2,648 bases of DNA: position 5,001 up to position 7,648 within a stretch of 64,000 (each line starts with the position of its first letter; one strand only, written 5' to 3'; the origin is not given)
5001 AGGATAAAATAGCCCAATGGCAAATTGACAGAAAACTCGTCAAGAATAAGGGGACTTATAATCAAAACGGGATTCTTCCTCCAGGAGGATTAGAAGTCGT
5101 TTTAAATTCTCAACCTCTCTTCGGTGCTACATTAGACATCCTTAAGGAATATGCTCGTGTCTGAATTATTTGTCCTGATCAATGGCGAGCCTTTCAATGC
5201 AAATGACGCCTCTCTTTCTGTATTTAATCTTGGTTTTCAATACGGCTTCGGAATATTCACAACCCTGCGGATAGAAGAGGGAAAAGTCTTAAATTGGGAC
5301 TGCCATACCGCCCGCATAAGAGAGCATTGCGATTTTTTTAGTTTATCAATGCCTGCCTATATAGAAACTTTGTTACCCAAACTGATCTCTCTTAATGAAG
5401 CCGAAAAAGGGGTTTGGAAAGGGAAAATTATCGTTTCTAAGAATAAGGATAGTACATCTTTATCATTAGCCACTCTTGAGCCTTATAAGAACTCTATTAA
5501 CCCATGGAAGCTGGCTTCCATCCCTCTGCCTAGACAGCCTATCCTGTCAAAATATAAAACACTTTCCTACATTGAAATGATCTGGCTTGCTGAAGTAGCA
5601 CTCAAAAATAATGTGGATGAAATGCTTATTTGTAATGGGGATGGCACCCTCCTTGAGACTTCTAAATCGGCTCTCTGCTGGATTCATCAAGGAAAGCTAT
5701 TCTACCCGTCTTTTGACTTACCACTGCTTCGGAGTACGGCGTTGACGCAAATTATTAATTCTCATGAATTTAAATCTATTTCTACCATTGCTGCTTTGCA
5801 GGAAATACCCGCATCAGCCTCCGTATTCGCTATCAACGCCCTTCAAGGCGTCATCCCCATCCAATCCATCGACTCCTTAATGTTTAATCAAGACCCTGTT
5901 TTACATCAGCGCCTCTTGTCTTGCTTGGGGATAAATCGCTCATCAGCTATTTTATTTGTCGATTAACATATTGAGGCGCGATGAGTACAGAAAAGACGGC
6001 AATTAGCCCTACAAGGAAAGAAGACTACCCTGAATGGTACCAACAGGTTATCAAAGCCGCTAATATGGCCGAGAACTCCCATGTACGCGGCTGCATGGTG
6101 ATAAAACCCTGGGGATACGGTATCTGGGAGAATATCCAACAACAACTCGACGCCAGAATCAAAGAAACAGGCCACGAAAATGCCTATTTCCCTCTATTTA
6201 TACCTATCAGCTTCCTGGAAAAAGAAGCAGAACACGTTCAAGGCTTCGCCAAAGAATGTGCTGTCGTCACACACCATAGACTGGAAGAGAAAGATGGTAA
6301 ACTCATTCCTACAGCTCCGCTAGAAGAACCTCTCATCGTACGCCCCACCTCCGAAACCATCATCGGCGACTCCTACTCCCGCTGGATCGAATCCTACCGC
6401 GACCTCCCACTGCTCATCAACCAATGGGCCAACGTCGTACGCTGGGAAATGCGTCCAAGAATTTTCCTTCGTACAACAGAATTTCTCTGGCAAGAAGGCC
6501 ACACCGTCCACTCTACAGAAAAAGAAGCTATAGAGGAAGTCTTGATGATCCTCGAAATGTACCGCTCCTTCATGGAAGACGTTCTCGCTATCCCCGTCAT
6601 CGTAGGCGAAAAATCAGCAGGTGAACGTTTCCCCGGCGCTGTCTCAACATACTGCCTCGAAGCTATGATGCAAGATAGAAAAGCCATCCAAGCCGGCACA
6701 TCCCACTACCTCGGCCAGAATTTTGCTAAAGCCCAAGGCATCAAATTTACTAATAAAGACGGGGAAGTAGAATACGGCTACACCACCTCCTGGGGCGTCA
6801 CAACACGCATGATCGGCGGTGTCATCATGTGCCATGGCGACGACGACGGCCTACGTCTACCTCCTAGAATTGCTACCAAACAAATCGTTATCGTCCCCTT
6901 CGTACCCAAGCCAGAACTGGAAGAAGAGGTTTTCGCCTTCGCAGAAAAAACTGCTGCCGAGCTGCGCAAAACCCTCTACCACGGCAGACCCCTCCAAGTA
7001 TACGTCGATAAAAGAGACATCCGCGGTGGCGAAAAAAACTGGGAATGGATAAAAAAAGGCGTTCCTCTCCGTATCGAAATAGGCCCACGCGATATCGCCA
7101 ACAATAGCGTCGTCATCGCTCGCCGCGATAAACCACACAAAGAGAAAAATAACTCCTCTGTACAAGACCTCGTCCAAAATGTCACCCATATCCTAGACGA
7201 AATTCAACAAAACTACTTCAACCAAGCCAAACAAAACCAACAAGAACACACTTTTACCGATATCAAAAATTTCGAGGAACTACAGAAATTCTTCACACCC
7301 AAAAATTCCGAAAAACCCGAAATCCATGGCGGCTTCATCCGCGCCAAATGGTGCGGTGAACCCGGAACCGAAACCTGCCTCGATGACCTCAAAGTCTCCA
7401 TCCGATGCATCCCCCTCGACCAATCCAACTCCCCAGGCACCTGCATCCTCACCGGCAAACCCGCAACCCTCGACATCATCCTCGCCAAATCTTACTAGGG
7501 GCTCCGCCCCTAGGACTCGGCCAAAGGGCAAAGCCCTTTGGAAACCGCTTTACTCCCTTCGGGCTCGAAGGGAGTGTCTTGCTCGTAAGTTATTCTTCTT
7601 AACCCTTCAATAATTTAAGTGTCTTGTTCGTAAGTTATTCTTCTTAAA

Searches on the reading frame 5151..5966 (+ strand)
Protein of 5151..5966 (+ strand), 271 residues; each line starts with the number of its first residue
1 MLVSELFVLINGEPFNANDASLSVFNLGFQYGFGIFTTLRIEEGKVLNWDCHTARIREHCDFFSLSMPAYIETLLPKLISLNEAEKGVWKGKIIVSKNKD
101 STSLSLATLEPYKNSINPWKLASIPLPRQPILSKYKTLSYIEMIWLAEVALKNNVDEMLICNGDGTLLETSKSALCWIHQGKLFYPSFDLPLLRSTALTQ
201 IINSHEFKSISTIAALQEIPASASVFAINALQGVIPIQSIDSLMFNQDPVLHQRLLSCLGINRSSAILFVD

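Call 87: search_protein_families(library=pfam, proteins=[window:5151-5966:+], max_evalue=0.00001)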
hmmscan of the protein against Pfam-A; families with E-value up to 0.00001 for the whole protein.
window:5151-5966:+ (271 aa): 1 family
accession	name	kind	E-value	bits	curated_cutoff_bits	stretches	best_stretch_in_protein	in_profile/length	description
PF01063.24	Aminotran_4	-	5.8e-31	108.5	28.5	1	34-240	1-223/223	Amino-transferase class IV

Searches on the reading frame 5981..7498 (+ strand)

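Call 87: search_protein_families(library=pfam, proteins=[window:5981-7498:+], max_evalue=0.00001)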
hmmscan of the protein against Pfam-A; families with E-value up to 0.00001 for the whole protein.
window:5981-7498:+ (505 aa): 3 families
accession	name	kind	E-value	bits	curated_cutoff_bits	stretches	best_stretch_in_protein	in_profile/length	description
PF00587.30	tRNA-synt_2b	-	9.7e-14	52.3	29.3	1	115-280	8-174/179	tRNA synthetase class II core domain (G, H, P, S and T)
PF09180.16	ProRS-C_1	-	1.5e-12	47.9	31.5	1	450-505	11-71/71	Prolyl-tRNA synthetase, C-terminal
PF03129.25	HGTP_anticodon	-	3.4e-11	43.6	21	1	301-401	1-91/94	Anticodon binding domain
